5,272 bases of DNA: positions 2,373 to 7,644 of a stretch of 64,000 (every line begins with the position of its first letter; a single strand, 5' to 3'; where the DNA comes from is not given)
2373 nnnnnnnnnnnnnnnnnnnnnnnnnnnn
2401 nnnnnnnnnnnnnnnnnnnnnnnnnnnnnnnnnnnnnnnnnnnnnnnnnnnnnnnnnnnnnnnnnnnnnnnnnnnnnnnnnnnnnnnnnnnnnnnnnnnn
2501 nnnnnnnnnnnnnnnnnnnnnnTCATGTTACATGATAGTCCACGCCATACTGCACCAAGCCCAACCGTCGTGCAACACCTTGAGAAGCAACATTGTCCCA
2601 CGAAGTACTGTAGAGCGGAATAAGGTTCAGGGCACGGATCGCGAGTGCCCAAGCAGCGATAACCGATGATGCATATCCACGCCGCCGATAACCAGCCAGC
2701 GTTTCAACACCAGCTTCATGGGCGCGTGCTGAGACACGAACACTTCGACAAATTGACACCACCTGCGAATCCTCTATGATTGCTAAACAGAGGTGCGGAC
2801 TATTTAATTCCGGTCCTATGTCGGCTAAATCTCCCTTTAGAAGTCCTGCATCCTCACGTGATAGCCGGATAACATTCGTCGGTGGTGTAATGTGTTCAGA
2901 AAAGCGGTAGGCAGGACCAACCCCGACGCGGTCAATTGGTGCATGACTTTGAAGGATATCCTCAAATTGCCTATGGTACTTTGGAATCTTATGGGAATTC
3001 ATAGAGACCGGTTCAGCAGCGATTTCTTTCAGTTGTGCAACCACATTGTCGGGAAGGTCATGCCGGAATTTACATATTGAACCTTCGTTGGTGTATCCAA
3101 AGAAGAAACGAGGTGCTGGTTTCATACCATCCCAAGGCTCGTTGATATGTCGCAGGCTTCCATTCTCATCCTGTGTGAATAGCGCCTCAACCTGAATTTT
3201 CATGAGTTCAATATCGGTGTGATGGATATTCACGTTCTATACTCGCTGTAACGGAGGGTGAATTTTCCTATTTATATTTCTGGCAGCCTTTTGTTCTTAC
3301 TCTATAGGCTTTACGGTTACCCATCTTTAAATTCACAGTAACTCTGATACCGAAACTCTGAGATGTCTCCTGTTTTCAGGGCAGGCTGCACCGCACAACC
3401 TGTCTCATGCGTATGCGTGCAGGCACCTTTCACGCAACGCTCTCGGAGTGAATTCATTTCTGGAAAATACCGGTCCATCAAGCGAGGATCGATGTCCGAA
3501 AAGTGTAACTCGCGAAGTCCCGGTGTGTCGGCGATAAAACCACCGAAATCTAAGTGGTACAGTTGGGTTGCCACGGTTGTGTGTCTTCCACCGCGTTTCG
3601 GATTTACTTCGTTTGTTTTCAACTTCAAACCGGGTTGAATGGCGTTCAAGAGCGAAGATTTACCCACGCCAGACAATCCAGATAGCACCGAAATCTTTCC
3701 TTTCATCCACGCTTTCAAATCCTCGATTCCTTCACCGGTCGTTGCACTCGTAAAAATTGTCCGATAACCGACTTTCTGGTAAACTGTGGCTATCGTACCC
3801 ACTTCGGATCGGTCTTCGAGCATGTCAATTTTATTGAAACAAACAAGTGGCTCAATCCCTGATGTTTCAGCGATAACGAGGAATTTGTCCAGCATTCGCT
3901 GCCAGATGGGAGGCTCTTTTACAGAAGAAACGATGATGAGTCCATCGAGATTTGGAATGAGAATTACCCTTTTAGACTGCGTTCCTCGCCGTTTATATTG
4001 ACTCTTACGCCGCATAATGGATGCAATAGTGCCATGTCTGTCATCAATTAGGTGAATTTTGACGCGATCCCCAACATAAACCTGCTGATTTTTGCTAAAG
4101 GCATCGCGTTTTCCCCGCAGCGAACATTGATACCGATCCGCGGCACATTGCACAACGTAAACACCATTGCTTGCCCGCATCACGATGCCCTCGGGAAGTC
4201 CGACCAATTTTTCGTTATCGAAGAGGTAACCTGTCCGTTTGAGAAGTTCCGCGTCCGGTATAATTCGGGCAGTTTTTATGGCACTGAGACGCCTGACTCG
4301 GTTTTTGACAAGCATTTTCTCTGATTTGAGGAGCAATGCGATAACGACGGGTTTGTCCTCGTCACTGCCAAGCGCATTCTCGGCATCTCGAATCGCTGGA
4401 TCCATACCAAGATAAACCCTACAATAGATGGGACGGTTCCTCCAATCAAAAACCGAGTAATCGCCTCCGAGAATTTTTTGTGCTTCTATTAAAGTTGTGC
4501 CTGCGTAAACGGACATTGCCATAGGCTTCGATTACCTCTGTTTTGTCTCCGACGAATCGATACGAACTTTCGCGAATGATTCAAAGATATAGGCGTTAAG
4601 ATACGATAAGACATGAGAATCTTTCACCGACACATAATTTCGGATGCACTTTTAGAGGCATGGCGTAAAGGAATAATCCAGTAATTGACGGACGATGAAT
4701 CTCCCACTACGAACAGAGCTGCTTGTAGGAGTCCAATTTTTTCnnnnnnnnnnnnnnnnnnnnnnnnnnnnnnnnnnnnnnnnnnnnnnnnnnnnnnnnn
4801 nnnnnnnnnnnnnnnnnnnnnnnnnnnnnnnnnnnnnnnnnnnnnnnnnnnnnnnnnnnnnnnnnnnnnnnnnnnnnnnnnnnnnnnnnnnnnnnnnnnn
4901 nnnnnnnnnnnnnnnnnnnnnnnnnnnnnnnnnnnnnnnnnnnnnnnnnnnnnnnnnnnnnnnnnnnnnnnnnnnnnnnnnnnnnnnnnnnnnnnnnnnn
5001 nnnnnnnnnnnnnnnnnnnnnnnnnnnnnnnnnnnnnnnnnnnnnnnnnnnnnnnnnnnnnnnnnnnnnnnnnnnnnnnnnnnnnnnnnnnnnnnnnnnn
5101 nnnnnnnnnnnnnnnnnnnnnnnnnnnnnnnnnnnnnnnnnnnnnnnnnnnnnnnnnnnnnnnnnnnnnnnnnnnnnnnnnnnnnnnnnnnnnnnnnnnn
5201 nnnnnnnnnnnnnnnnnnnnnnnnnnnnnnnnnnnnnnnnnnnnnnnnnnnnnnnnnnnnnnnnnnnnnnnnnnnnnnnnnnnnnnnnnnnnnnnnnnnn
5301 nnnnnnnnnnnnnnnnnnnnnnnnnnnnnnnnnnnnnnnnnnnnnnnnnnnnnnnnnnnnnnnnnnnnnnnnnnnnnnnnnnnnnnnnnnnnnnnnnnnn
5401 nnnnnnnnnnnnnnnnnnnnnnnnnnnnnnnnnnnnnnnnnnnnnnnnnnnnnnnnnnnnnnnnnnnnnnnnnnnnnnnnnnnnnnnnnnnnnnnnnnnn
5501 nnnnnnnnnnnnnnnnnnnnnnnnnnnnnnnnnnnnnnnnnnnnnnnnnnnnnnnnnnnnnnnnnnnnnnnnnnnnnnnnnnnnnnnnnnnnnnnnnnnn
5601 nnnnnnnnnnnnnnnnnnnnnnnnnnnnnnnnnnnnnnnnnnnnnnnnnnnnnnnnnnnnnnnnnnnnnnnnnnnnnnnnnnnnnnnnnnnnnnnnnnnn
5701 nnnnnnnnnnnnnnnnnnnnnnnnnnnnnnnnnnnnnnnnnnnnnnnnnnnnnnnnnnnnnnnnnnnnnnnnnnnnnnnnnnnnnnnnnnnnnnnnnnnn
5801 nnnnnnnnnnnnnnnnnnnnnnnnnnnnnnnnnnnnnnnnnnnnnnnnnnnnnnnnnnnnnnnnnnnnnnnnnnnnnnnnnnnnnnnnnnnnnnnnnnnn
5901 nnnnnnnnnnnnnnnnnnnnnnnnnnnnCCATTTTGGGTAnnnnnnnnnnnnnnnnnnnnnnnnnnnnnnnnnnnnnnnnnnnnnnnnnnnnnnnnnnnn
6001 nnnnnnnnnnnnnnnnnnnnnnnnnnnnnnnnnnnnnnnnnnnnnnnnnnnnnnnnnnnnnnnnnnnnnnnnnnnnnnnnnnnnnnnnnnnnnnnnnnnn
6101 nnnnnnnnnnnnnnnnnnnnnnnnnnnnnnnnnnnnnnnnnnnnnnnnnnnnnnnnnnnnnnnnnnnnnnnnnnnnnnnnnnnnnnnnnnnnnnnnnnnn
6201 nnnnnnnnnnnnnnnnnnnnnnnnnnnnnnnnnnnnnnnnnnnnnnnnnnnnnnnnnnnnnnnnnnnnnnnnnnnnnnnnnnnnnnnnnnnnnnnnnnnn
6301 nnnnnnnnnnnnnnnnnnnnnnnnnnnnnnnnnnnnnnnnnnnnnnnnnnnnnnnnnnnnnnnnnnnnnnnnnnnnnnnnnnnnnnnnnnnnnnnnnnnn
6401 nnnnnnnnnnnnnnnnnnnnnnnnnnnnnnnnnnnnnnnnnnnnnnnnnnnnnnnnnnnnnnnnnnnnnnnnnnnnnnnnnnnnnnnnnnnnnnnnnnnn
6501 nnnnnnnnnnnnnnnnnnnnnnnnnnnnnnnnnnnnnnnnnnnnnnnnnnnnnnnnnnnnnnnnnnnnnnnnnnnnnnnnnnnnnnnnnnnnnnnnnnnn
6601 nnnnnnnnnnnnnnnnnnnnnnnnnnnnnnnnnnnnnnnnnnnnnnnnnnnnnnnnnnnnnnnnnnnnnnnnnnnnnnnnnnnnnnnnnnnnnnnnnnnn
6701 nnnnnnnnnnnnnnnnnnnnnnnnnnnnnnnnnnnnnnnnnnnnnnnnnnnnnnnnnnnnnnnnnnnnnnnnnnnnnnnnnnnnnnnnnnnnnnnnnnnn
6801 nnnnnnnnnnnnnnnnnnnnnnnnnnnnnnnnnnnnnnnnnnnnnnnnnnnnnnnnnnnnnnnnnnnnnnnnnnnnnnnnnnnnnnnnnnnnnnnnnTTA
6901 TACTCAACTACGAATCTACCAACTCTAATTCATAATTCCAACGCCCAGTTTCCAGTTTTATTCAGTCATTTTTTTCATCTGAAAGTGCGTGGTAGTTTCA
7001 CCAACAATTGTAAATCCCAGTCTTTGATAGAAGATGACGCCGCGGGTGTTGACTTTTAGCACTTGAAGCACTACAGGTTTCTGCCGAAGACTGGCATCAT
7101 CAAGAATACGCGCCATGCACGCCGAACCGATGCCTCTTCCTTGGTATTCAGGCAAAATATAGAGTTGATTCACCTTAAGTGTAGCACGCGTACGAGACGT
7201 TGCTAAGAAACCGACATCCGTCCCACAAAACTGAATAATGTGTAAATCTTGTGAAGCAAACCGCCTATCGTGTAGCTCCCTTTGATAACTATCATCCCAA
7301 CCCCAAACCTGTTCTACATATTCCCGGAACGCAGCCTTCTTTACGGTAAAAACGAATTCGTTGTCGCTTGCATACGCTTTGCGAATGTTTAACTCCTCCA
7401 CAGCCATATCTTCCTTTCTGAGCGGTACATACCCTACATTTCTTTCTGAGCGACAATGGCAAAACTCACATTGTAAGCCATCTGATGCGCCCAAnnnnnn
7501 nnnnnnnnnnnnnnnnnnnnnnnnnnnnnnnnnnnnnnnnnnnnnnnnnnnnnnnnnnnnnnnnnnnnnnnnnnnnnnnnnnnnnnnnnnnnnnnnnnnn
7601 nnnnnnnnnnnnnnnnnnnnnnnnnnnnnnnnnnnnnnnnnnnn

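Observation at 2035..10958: Near-identical 110-bp inverted repeats bracketing an 8.7-kb nine-gene block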

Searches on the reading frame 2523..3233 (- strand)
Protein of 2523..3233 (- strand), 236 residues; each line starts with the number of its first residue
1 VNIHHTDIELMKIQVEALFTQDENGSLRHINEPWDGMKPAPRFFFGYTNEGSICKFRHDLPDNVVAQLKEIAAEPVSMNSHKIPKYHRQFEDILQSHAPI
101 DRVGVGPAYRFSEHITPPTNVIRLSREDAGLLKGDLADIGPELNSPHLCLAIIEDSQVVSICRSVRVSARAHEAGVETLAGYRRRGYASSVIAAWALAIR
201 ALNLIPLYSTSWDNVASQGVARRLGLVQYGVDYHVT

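Call 8: search_protein_families(library=pfam, proteins=[window:2523-3233:-])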
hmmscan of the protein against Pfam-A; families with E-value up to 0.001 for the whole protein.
window:2523-3233:- (236 aa): 1 family
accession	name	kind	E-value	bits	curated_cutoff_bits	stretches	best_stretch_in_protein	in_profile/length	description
PF12746.13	GNAT_acetyltran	-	9.4e-10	39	26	1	151-226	161-234/243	GNAT acetyltransferase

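Call 29: find_encoding_contigs(protein=window:2523-3233:-, flank=10000, max_places=10)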
Protein window:2523-3233:- (236 aa): 1 contig read that carries it; 1 place shown.
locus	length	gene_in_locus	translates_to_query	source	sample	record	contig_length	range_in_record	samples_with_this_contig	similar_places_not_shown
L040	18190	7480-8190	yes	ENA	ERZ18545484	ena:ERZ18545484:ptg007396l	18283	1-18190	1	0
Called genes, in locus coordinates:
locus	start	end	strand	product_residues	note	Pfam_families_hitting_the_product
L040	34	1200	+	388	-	PF02746:MR_MLE_N, PF13378:MR_MLE_C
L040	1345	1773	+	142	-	PF00903:Glyoxalase, PF22677:Ble-like_N (faint), PF13669:Glyoxalase_4 (weak)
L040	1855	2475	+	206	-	PF00485:PRK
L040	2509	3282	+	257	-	PF08241:Methyltransf_11, PF08242:Methyltransf_12 (weak), PF13649:Methyltransf_25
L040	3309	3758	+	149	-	PF13673:Acetyltransf_10, PF00583:Acetyltransf_1, PF13508:Acetyltransf_7, PF08445:FR47 (weak)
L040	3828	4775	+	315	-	PF00962:A_deaminase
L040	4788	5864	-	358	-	PF01408:GFO_IDH_MocA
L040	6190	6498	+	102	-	-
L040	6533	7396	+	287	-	PF16745:RsgA_N (weak), PF03193:RsgA_GTPase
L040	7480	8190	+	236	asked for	PF12746:GNAT_acetyltran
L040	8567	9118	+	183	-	-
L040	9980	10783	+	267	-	-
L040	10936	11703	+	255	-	PF05721:PhyH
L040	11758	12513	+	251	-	PF05721:PhyH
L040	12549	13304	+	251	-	PF05401:NodS (weak), PF13489:Methyltransf_23, PF00398:RrnaAD (weak), PF05175:MTS (weak), PF13847:Methyltransf_31, PF08241:Methyltransf_11, PF08242:Methyltransf_12, PF13649:Methyltransf_25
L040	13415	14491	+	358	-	PF02746:MR_MLE_N, PF13378:MR_MLE_C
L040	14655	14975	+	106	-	PF03992:ABM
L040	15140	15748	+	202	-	PF02353:CMAS (weak), PF13489:Methyltransf_23, PF08241:Methyltransf_11, PF08242:Methyltransf_12, PF13649:Methyltransf_25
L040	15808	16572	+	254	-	PF06439:3keto-disac_hyd (faint), PF13385:Laminin_G_3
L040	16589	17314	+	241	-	PF13302:Acetyltransf_3, PF13673:Acetyltransf_10, PF00583:Acetyltransf_1, PF13508:Acetyltransf_7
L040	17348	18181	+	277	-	PF01909:NTP_transf_2 (faint)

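Call 54: find_homologous_proteins(query=window:2523-3233:-, max_evalue=1e-60)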
Query window:2523-3233:- (236 aa): 262 proteins with E <= 1e-60 among 2346 candidates; the best 120 are listed.
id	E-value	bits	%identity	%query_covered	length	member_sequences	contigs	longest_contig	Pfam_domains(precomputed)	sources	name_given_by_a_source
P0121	4.1e-154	529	99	100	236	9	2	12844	PF12746.14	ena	-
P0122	8.7e-135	466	89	100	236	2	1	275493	PF12746.14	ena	-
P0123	1.1e-128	446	85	100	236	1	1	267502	PF12746.14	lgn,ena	-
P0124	2.0e-128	445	85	100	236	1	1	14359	PF12746.14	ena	-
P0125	2.3e-128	445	84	100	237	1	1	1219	PF12746.14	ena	-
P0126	1.5e-126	439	83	100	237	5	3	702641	PF12746.14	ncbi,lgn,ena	-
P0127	5.0e-126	437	84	100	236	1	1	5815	PF12746.14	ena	-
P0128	2.6e-125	435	83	100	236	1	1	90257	PF12746.14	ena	-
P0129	2.8e-125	435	86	98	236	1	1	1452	PF12746.14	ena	-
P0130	3.1e-125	434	83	100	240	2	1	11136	PF12746.14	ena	-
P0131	1.1e-124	433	83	100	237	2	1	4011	PF12746.14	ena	-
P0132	3.3e-124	431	82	100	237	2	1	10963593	PF12746.14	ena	-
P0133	3.6e-123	428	82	100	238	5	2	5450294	PF12746.14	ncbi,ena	-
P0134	3.7e-123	428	81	100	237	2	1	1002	PF12746.14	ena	-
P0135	3.0e-122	425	81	100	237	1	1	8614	PF12746.14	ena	-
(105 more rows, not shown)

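Call 55: find_encoding_contigs(protein=P0121, flank=6000, max_places=6)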
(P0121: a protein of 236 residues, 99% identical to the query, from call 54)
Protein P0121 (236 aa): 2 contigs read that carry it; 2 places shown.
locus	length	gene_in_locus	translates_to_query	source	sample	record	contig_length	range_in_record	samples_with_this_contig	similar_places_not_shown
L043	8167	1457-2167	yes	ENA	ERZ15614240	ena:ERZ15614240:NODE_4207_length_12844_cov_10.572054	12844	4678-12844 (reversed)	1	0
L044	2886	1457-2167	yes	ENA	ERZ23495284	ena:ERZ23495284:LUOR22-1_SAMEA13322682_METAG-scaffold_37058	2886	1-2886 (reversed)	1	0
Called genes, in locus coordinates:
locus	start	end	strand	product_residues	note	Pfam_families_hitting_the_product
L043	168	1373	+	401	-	PF16745:RsgA_N, PF03193:RsgA_GTPase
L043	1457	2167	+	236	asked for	PF12746:GNAT_acetyltran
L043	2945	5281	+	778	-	-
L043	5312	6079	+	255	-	PF05721:PhyH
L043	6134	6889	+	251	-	PF05721:PhyH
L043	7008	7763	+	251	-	PF05401:NodS, PF13489:Methyltransf_23, PF00398:RrnaAD (weak), PF05175:MTS (weak), PF13847:Methyltransf_31, PF08241:Methyltransf_11, PF08242:Methyltransf_12, PF13649:Methyltransf_25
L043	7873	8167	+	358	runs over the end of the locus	PF02746:MR_MLE_N, PF13378:MR_MLE_C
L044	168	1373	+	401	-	PF16745:RsgA_N, PF03193:RsgA_GTPase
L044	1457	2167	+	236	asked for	PF12746:GNAT_acetyltran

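Call 56: find_encoding_contigs(protein=P0122, flank=10000, max_places=3)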
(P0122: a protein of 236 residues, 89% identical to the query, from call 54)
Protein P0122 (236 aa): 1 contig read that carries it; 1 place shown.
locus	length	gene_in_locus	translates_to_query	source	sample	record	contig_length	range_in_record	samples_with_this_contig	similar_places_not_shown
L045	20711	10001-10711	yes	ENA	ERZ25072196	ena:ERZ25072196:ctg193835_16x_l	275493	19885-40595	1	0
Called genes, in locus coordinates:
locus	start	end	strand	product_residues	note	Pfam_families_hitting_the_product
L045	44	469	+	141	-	PF00293:NUDIX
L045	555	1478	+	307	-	PF00701:DHDPS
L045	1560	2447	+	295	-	PF01636:APH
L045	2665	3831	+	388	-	PF02746:MR_MLE_N, PF13378:MR_MLE_C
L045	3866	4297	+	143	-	PF00903:Glyoxalase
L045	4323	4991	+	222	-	PF00485:PRK, PF13238:AAA_18 (faint)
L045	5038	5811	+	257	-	PF08241:Methyltransf_11, PF08242:Methyltransf_12 (weak), PF13649:Methyltransf_25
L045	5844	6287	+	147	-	PF13673:Acetyltransf_10, PF00583:Acetyltransf_1, PF13508:Acetyltransf_7, PF08445:FR47 (weak)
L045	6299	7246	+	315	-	PF00962:A_deaminase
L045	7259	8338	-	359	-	PF01408:GFO_IDH_MocA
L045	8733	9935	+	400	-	PF16745:RsgA_N, PF03193:RsgA_GTPase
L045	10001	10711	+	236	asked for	PF12746:GNAT_acetyltran (weak)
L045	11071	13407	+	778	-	-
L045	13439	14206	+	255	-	PF05721:PhyH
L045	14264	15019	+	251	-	PF05721:PhyH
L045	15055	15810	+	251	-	PF05401:NodS (weak), PF13489:Methyltransf_23, PF00398:RrnaAD (weak), PF05175:MTS (weak), PF13847:Methyltransf_31, PF08241:Methyltransf_11, PF08242:Methyltransf_12, PF13649:Methyltransf_25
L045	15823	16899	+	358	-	PF02746:MR_MLE_N, PF13378:MR_MLE_C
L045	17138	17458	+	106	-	PF03992:ABM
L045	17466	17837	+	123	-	-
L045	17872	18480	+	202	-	PF13489:Methyltransf_23, PF13847:Methyltransf_31 (weak), PF08241:Methyltransf_11, PF08242:Methyltransf_12, PF13649:Methyltransf_25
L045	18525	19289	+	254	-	PF13385:Laminin_G_3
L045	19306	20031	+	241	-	PF13302:Acetyltransf_3, PF13673:Acetyltransf_10, PF00583:Acetyltransf_1, PF13508:Acetyltransf_7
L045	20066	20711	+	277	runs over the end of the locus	-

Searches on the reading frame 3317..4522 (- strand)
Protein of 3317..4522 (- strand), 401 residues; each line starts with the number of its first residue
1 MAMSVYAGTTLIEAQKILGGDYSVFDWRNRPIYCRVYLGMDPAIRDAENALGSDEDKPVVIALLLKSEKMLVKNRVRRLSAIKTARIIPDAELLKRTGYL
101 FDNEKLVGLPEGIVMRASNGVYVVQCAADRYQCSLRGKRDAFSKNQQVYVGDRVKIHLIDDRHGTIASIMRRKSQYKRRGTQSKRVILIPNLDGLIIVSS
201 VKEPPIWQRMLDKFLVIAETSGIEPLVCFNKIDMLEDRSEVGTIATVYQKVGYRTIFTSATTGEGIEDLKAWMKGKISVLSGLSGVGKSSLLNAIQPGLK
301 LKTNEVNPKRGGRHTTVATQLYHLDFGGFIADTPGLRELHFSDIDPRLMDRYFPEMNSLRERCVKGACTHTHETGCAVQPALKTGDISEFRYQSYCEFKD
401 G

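Call 8: search_protein_families(library=pfam, proteins=[window:3317-4522:-])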
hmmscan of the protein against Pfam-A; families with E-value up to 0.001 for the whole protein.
window:3317-4522:- (401 aa): 3 families
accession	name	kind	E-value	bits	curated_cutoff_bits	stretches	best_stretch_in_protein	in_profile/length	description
PF03193.22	RsgA_GTPase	-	1e-52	178.9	30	1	170-341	2-173/174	RsgA GTPase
PF16745.11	RsgA_N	-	3e-08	33.7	27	1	111-166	1-54/54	RsgA N-terminal domain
PF01926.29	MMR_HSR1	-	0.00013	22.5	21.9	1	279-339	3-57/113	50S ribosome-binding GTPase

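Call 53: find_encoding_contigs(protein=window:3317-4522:-, flank=6000, max_places=10)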
Protein window:3317-4522:- (401 aa): no gene with exactly this product is on record in the collection.

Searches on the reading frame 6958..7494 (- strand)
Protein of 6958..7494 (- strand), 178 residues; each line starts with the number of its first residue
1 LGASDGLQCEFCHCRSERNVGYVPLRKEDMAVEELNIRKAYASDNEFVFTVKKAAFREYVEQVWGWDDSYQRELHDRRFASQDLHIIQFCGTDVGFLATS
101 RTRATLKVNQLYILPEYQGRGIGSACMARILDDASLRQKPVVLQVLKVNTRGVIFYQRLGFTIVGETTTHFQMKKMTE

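Call 8: search_protein_families(library=pfam, proteins=[window:6958-7494:-])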
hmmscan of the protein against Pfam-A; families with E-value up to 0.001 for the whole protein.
window:6958-7494:- (178 aa): 5 families
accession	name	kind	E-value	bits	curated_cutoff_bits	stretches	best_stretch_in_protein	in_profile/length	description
PF13508.13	Acetyltransf_7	-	2.1e-12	47.7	27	1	88-162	9-83/84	Acetyltransferase (GNAT) domain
PF00583.31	Acetyltransf_1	-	1.9e-10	41.4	20.7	1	64-161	14-116/116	Acetyltransferase (GNAT) family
PF13673.13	Acetyltransf_10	-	2.6e-09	37.6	23.6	1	70-169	17-115/128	Acetyltransferase (GNAT) domain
PF08445.16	FR47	-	1.4e-05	25.4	22.1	1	109-164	25-80/86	FR47-like protein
PF14542.12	Acetyltransf_CG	-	0.00042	20.8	30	1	93-143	11-62/80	GCN5-related N-acetyl-transferase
